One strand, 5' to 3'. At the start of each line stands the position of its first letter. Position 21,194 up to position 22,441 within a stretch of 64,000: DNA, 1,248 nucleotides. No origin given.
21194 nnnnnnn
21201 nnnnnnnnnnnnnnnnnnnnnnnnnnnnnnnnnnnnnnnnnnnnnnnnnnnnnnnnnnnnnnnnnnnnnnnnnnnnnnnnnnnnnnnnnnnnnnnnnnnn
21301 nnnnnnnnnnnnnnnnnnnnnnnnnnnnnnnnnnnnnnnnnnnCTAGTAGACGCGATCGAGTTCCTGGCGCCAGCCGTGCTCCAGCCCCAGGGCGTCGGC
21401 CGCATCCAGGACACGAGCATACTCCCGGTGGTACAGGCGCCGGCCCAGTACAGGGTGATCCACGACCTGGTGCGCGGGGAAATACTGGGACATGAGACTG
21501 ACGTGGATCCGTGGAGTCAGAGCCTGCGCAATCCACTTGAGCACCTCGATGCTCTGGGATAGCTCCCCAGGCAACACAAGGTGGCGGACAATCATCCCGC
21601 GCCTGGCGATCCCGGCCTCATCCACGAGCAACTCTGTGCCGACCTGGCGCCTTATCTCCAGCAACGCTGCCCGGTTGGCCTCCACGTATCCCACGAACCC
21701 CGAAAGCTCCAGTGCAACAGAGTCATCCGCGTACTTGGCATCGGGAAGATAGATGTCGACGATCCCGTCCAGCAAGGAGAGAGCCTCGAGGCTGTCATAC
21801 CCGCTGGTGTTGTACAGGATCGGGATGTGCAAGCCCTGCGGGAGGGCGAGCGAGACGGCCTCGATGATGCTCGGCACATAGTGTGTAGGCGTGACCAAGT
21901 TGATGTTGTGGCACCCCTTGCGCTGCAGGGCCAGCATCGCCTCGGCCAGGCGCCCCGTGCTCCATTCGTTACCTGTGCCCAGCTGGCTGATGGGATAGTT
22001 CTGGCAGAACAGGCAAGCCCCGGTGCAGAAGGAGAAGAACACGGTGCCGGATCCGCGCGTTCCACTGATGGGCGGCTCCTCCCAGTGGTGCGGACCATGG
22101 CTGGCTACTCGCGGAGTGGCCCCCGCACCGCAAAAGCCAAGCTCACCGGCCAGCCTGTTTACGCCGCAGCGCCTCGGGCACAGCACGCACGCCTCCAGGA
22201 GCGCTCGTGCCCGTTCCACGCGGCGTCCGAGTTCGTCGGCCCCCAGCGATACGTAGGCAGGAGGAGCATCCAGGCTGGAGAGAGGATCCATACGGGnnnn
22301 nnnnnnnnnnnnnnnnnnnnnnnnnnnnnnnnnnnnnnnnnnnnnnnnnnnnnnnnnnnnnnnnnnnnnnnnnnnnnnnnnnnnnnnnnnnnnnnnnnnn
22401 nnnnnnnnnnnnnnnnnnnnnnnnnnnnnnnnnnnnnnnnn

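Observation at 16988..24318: PflX-type radical SAM gene embedded between uvrB and uvrA (uvrB-rSAM-uvrA-miaB co-directional block)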

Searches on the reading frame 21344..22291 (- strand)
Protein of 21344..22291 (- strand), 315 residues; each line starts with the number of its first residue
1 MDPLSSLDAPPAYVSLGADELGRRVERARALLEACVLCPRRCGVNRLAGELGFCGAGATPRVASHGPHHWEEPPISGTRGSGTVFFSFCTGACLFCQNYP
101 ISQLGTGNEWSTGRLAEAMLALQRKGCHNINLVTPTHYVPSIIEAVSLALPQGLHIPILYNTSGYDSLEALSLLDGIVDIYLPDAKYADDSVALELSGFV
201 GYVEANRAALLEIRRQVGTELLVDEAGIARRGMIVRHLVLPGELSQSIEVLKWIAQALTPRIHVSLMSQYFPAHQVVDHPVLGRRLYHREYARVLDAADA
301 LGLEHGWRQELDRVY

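Call 7: search_protein_families(library=pfam, proteins=[window:21344-22291:-])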
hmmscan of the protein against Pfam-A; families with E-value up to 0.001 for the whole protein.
window:21344-22291:- (315 aa): 1 family
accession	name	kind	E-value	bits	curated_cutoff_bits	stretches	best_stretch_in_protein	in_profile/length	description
PF04055.27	Radical_SAM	-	1.5e-07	32.2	29.5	1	84-208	2-130/166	Radical SAM superfamily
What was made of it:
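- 21344..22291 (-): PflX/COG1313-type radical SAM gene (315 aa). Its ATG is 5 nt after the uvrB stop codon, with no strong Shine-Dalgarno sequence and no promoter of its own in the gap. PF04055 scores 32.2 bits (call 7).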

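Call 8: search_protein_families(library=ncbifam, proteins=[window:21344-22291:-])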
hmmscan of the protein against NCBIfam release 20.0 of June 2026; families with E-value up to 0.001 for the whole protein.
window:21344-22291:- (315 aa): 0 families

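Call 9: find_homologous_proteins(query=window:21344-22291:-)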
Query window:21344-22291:- (315 aa): 8000 proteins with E <= 0.001 among 8000 candidates; the best 120 are listed.
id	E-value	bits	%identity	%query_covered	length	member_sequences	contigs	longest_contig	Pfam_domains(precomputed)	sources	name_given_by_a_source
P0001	3.3e-211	718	100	100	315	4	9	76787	PF04055.28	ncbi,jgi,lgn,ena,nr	ncbi:MAG: radical SAM protein [Chloroflexi bacterium]|nr:radical SAM protein [Chloroflexota bacteriu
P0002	4.0e-162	557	78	97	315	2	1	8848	PF04055.28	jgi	jgi:putative pyruvate formate lyase activating enzyme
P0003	6.2e-162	556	78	97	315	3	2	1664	PF04055.28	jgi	jgi:putative pyruvate formate lyase activating enzyme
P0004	9.4e-160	549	77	97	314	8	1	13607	PF04055.28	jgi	-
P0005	2.5e-156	538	76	97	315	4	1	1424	PF04055.28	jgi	jgi:putative pyruvate formate lyase activating enzyme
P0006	3.9e-156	537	74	97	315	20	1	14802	PF04055.28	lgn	-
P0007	3.6e-155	534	73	97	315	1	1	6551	PF04055.28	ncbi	-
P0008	2.8e-146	505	71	97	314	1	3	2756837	PF04055.28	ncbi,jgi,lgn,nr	ncbi:MAG: radical SAM protein [Anaerolineae bacterium]|jgi:putative pyruvate formate lyase activatin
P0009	1.8e-135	469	69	98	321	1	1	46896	PF04055.28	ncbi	-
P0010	1.1e-134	467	65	99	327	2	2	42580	PF04055.28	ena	-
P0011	8.3e-134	464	68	95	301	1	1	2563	PF04055.28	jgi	jgi:putative pyruvate formate lyase activating enzyme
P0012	1.6e-133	463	67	99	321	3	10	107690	PF04055.28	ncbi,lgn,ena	-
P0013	2.6e-133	462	68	97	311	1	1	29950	PF04055.28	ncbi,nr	ncbi:MAG: radical SAM protein [Anaerolineae bacterium]|nr:radical SAM protein [Anaerolineae bacteriu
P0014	3.2e-133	462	70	93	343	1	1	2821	PF04055.28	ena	-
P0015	3.5e-133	462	68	97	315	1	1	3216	PF04055.28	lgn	-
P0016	1.4e-132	460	68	97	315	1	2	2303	PF04055.28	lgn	-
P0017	1.6e-132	460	68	97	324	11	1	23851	PF04055.28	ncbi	-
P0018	1.8e-132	459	68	97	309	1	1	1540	PF04055.28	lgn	-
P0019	3.6e-132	458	66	96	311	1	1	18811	PF04055.28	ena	-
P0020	4.8e-132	458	66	96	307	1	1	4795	PF04055.28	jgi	jgi:putative pyruvate formate lyase activating enzyme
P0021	8.6e-132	457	68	95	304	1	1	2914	PF04055.28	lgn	-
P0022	9.0e-132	457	67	96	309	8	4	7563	PF04055.28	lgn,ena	-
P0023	9.1e-132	457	67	97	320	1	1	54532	PF04055.28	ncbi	-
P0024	1.1e-131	457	68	95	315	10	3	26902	PF04055.28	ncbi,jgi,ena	-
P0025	2.7e-131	456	65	97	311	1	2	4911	PF04055.28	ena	-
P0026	2.9e-131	456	66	95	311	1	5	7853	PF04055.28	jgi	-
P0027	3.6e-131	455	65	95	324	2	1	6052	PF04055.28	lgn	-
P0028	3.8e-131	455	66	95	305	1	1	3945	PF04055.28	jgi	jgi:putative pyruvate formate lyase activating enzyme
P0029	4.1e-131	455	67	96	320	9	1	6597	PF04055.28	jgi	-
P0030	4.3e-131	455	67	97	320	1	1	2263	PF04055.28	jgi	jgi:putative pyruvate formate lyase activating enzyme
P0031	5.7e-131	455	67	96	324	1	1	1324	PF04055.28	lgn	-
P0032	8.8e-131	454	66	96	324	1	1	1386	PF04055.28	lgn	-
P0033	1.1e-130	454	66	95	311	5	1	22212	PF04055.28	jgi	-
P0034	1.1e-130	454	67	96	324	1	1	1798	PF04055.28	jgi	jgi:putative pyruvate formate lyase activating enzyme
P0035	2.9e-130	452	65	95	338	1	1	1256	PF04055.28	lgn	-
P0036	3.5e-130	452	64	97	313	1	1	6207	PF04055.28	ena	-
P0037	4.7e-130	452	66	96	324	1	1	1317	PF04055.28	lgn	-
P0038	6.1e-130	451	64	99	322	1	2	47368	PF04055.28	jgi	jgi:putative pyruvate formate lyase activating enzyme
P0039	1.2e-129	450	67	95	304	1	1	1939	PF04055.28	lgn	-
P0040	1.2e-129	450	68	95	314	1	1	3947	PF04055.28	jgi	jgi:putative pyruvate formate lyase activating enzyme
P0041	1.4e-129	450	64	97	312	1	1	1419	PF04055.28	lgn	-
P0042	1.7e-129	450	66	97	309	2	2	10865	PF04055.28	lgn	-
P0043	1.8e-129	450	68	88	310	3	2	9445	PF04055.28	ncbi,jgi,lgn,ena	jgi:putative pyruvate formate lyase activating enzyme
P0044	3.9e-129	449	64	97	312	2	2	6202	PF04055.28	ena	-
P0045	4.2e-129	448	65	96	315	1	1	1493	PF04055.28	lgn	-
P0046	5.0e-129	448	64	98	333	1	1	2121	PF04055.28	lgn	-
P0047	6.0e-129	448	65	95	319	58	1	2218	PF04055.28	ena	-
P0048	6.8e-129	448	65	94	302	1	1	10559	PF04055.28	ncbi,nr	ncbi:MAG: radical SAM protein [Chloroflexi bacterium]|nr:radical SAM protein [Chloroflexota bacteriu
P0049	9.4e-129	447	64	98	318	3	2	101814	PF04055.28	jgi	jgi:putative pyruvate formate lyase activating enzyme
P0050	9.5e-129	447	66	95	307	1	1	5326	PF04055.28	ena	-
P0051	1.3e-128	447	67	95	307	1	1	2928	PF04055.28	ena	-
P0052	1.6e-128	447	65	96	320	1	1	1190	PF04055.28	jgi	jgi:putative pyruvate formate lyase activating enzyme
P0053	1.7e-128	446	65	95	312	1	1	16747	PF04055.28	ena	-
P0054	1.9e-128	446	63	97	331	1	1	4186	PF04055.28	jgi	jgi:putative pyruvate formate lyase activating enzyme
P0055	2.0e-128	446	65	96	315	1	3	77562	PF04055.28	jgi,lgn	jgi:putative pyruvate formate lyase activating enzyme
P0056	2.0e-128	446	65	96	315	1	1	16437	PF04055.28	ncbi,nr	ncbi:MAG: radical SAM protein [Chloroflexi bacterium]|nr:radical SAM protein [Chloroflexota bacteriu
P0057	2.0e-128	446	65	96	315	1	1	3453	PF04055.28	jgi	jgi:putative pyruvate formate lyase activating enzyme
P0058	2.3e-128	446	66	95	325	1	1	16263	PF04055.28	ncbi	-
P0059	2.3e-128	446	64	96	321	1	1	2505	PF04055.28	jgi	jgi:putative pyruvate formate lyase activating enzyme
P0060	2.3e-128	446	65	97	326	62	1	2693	PF04055.28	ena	-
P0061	2.4e-128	446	67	93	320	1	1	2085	PF04055.28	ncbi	-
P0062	2.5e-128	446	64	96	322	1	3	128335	PF04055.28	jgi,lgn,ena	-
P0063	3.0e-128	446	66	95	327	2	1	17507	PF04055.28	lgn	-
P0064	3.0e-128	446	65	96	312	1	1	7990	PF04055.28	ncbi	-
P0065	3.1e-128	446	65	96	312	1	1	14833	PF04055.28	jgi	-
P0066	3.3e-128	445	64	100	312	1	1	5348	PF04055.28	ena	-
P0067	3.7e-128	445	65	96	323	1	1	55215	PF04055.28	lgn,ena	-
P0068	3.8e-128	445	65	96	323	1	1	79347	PF04055.28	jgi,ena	-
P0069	3.8e-128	445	65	95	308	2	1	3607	PF04055.28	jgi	jgi:putative pyruvate formate lyase activating enzyme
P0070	4.7e-128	445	66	95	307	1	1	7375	PF04055.28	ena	-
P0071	6.1e-128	445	65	95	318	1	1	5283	PF04055.28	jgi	jgi:putative pyruvate formate lyase activating enzyme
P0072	6.8e-128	444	65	96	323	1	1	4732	PF04055.28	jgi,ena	jgi:putative pyruvate formate lyase activating enzyme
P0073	7.0e-128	444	66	95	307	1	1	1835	PF04055.28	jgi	-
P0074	7.1e-128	444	65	96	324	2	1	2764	PF04055.28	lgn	-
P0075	8.3e-128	444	66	95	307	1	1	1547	PF04055.28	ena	-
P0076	8.5e-128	444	66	95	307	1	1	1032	PF04055.28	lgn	-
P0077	8.9e-128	444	65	98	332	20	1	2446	PF04055.28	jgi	jgi:putative pyruvate formate lyase activating enzyme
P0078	9.3e-128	444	65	95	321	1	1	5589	PF04055.28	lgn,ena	-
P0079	1.2e-127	444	66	95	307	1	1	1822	PF04055.28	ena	-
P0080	1.6e-127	443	67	89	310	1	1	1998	PF04055.28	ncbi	-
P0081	2.0e-127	443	64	96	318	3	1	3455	PF04055.28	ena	-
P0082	2.0e-127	443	66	95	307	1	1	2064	PF04055.28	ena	-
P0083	2.3e-127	443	65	97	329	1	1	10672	PF04055.28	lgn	-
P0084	2.3e-127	443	65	96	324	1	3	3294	PF04055.28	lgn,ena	-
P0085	2.6e-127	443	66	95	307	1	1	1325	PF04055.28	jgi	-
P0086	2.8e-127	442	66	96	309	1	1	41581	PF04055.28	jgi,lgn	jgi:putative pyruvate formate lyase activating enzyme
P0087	4.0e-127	442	64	96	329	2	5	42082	PF04055.28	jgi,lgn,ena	-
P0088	4.2e-127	442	65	95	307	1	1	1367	PF04055.28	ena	-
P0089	4.5e-127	442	69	88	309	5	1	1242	PF04055.28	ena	-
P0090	4.5e-127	442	66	95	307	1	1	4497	PF04055.28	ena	-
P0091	4.7e-127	442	63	95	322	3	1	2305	PF04055.28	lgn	-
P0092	7.1e-127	441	64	96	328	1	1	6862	PF04055.28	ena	-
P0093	7.5e-127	441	66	95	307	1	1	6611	PF04055.28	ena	-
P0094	8.5e-127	441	66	95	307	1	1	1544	PF04055.28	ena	-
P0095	9.1e-127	441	66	91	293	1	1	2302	PF04055.28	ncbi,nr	ncbi:MAG: radical SAM protein, partial [Chloroflexi bacterium]|nr:radical SAM protein [Chloroflexota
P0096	1.1e-126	440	69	92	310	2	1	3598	PF04055.28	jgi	-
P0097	1.3e-126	440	65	97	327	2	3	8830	PF04055.28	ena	-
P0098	1.4e-126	440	63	96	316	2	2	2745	PF04055.28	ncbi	ncbi:MAG: radical SAM protein [Anaerolineae bacterium]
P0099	1.5e-126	440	67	97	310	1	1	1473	PF04055.28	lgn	-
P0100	2.0e-126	440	62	98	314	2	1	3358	PF04055.28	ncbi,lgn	-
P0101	2.3e-126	439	64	95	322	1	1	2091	PF04055.28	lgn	-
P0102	2.3e-126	439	63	96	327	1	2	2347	PF04055.28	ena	-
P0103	2.4e-126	439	64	95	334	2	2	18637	PF04055.28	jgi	jgi:putative pyruvate formate lyase activating enzyme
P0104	2.5e-126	439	63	96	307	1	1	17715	PF04055.28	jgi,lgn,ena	-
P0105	3.6e-126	439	65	95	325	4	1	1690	PF04055.28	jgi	jgi:putative pyruvate formate lyase activating enzyme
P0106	4.1e-126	439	64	95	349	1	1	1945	PF04055.28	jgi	-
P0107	4.4e-126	438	65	95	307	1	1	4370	PF04055.28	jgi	-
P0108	5.4e-126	438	63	95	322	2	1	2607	PF04055.28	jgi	-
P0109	5.4e-126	438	66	96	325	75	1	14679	PF04055.28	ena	-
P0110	6.0e-126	438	63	97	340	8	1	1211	PF04055.28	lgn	-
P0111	6.3e-126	438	65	96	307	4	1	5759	PF04055.28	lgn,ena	-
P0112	6.6e-126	438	66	95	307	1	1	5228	PF04055.28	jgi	-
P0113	1.0e-125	437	66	97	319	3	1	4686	PF04055.28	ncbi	-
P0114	1.3e-125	437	64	97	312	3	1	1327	PF04055.28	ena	-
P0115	1.4e-125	437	65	92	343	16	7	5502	PF04055.28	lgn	-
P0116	1.5e-125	437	64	95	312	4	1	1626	PF04055.28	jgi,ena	-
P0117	1.6e-125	437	64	96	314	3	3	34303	PF04055.28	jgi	jgi:putative pyruvate formate lyase activating enzyme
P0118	1.6e-125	437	62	96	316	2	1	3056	PF04055.28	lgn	-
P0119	1.9e-125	436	66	96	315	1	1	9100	PF04055.28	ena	-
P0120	2.4e-125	436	63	98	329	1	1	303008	PF04055.28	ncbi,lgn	-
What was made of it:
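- On PflX / COG1313: Homologues at 62-78% identity are named 'putative pyruvate formate lyase activating enzyme' by JGI (call 9).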

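Call 10: search_solved_structures(query=window:21344-22291:-, max_evalue=1)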
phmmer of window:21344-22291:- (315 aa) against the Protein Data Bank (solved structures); distinct sequences matched with E-value up to 1: 1.
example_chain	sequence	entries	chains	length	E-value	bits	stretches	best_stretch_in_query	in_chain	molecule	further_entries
6ner_A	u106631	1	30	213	0.83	12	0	126-211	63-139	BMC-H tandem fusion protein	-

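Call 18: find_encoding_contigs(protein=P0008, flank=8000, max_places=2)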
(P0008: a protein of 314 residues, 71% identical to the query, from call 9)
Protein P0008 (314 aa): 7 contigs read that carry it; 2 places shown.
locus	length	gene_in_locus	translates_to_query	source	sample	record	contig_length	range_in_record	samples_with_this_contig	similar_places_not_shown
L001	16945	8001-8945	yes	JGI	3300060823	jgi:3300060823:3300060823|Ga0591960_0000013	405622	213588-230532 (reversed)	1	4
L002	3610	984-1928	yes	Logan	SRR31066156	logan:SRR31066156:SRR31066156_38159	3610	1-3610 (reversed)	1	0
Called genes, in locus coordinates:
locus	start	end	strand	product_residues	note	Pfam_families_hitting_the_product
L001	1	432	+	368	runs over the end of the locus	PF01924:HypD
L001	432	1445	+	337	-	PF00586:AIRS, PF02769:AIRS_C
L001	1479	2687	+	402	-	PF07690:MFS_1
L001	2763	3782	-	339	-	PF00180:Iso_dh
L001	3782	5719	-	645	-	PF00330:Aconitase, PF00694:Aconitase_C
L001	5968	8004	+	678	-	PF00270:DEAD (faint), PF04851:ResIII, PF17757:UvrB_inter, PF27431:UvrB_3rd, PF00271:Helicase_C, PF12344:UvrB, PF02151:UVR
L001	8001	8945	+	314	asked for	PF04055:Radical_SAM (weak)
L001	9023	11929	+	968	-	PF02463:SMC_N (faint), PF13191:AAA_16 (faint), PF13555:AAA_29 (faint), PF20703:nSTAND1 (faint), PF17760:UvrA_inter, PF17755:UvrA_DNA-bind, PF00005:ABC_tran (weak)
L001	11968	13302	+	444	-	PF00919:UPF0004, PF04055:Radical_SAM, PF01938:TRAM (weak)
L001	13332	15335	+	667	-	PF02449:Glyco_hydro_42, PF08532:Glyco_hydro_42M, PF08533:Glyco_hydro_42C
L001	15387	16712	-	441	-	PF00009:GTP_EFTU (weak), PF01926:MMR_HSR1, PF02421:FeoB_N, PF00009:GTP_EFTU, PF01926:MMR_HSR1, PF02421:FeoB_N, PF04548:AIG1, PF14714:KH_dom-like, +6 more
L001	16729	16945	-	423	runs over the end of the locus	PF07949:YbbR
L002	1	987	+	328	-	?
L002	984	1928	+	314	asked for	PF04055:Radical_SAM (weak)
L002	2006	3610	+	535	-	?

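Call 19: find_encoding_contigs(protein=P0120, flank=8000, max_places=2)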
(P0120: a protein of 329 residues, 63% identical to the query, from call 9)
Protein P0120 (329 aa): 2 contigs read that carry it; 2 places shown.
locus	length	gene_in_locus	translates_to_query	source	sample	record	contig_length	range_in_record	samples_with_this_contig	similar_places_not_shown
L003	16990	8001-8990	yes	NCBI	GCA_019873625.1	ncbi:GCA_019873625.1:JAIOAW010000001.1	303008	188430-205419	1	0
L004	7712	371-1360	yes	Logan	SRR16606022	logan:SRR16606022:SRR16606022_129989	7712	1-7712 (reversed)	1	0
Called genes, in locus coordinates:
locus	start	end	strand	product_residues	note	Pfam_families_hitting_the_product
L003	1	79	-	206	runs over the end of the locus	PF01066:CDP-OH_P_transf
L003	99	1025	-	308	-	PF00075:RNase_H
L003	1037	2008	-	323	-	PF00365:PFK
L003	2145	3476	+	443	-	PF01882:DUF58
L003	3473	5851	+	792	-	PF01841:Transglut_core, PF13559:DUF4129 (weak)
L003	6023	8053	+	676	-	PF00270:DEAD (faint), PF04851:ResIII, PF17757:UvrB_inter, PF27431:UvrB_3rd, PF00271:Helicase_C, PF12344:UvrB, PF02151:UVR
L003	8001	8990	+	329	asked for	PF04055:Radical_SAM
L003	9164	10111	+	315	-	PF00561:Abhydrolase_1, PF12146:Hydrolase_4, PF12697:Abhydrolase_6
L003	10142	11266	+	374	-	-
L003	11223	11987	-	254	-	PF00535:Glycos_transf_2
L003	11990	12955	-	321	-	PF00535:Glycos_transf_2, PF13641:Glyco_tranf_2_3, PF13632:Glyco_trans_2_3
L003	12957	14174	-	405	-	PF13585:CHU_C (faint)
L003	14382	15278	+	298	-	PF01636:APH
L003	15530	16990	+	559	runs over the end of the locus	PF03065:Glyco_hydro_57, PF09210:BE_C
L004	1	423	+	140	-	?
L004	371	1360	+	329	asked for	PF04055:Radical_SAM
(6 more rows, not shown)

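Call 21: find_encoding_contigs(protein=P0062, flank=8000, max_places=1)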
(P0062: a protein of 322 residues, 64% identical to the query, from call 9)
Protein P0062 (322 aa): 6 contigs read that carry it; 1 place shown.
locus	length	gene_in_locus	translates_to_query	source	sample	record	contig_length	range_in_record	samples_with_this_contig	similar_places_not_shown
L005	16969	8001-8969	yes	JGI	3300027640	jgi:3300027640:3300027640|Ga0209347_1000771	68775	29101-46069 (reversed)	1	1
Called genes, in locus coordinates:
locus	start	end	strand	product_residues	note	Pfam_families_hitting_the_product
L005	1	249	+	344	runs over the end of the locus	PF08240:ADH_N, PF16912:Glu_dehyd_C (weak), PF00107:ADH_zinc_N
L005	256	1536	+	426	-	PF07690:MFS_1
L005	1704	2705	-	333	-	PF20511:PMI_typeI_cat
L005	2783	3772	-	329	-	PF01244:Peptidase_M19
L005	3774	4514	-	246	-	PF01261:AP_endonuc_2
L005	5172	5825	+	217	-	PF00149:Metallophos, PF12850:Metallophos_2, PF14582:Metallophos_3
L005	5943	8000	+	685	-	PF04851:ResIII, PF00270:DEAD (faint), PF17757:UvrB_inter, PF27431:UvrB_3rd, PF00271:Helicase_C, PF12344:UvrB, PF02151:UVR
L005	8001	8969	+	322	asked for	PF04055:Radical_SAM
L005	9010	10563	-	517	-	PF01266:DAO, PF00355:Rieske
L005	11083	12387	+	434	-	PF05977:MFS_3, PF07690:MFS_1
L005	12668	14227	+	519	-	PF01433:Peptidase_M1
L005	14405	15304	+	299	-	-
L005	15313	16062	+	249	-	PF01209:Ubie_methyltran, PF13489:Methyltransf_23, PF13847:Methyltransf_31, PF08241:Methyltransf_11, PF08242:Methyltransf_12, PF13649:Methyltransf_25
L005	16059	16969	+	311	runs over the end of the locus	PF02729:OTCace_N, PF00185:OTCace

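Call 22: find_encoding_contigs(protein=P0049, flank=8000, max_places=1)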
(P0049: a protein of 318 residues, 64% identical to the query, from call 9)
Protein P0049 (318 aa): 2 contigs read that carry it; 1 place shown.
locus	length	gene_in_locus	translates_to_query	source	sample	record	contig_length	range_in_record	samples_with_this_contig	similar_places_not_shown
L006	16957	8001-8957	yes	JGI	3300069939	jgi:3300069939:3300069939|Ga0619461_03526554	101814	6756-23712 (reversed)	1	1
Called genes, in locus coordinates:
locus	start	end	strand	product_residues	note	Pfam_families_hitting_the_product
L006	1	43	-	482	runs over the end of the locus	PF13727:CoA_binding_3, PF02397:Bac_transf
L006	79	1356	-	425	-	PF01933:CofD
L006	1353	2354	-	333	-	PF01933:CofD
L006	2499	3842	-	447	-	PF00919:UPF0004, PF04055:Radical_SAM, PF01938:TRAM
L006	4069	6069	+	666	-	PF00270:DEAD (faint), PF04851:ResIII, PF17757:UvrB_inter, PF27431:UvrB_3rd, PF00271:Helicase_C, PF12344:UvrB, PF02151:UVR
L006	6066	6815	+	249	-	-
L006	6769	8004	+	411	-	PF17785:PUA_3, PF10672:Methyltrans_SAM, PF03602:Cons_hypoth95 (weak)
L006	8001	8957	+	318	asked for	PF04055:Radical_SAM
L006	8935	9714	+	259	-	PF04199:Cyclase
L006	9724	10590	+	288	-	PF00941:FAD_binding_5, PF03450:CO_deh_flav_C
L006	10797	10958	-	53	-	-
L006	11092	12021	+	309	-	-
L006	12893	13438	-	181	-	-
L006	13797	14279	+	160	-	PF02381:MraZ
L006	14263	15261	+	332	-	PF01795:Methyltransf_5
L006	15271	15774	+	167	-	-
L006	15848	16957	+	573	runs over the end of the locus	PF03717:PBP_dimer, PF00905:Transpeptidase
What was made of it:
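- Flanks differ completely between loci (calls 18, 19, 21, 22).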

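Call 35: predict_structure(alignment_id=A1)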
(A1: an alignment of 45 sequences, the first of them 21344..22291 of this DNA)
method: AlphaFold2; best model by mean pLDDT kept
length: 315 residues; sequences in the alignment: 45
mean_pLDDT: 91.6   pTM: 0.92
mean pLDDT of the five models: 91.6, 91.1, 89.4, 88.5, 86.8
residues with pLDDT >= 90: 238; 70-90: 59; 50-70: 15; < 50: 3
segments of 3 or more residues with pLDDT < 50: none
pLDDT, mean of each block of 10 residues (from residue 1): 62 95 97 95 95 92 91 80 93 83 89 98 96 95 98 97 94 98 96 92 97 97 92 96 96 98 91 72 89 97 93 65
secondary structure, 60 per line:
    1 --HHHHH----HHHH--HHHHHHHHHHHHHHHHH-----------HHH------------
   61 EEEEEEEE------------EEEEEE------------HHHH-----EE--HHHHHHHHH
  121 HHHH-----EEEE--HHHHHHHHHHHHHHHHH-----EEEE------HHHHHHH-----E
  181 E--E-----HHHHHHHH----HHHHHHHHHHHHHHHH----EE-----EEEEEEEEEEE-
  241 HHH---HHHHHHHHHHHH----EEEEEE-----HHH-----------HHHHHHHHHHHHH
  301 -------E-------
elements in order: H3-7 H12-15 H18-34 E61-68 E81-86 H99-102 H112-124 E130-133 H136-152 E158-161 H168-174 H190-197 H202-217 E229-239 H247-258 E263-268 H288-300
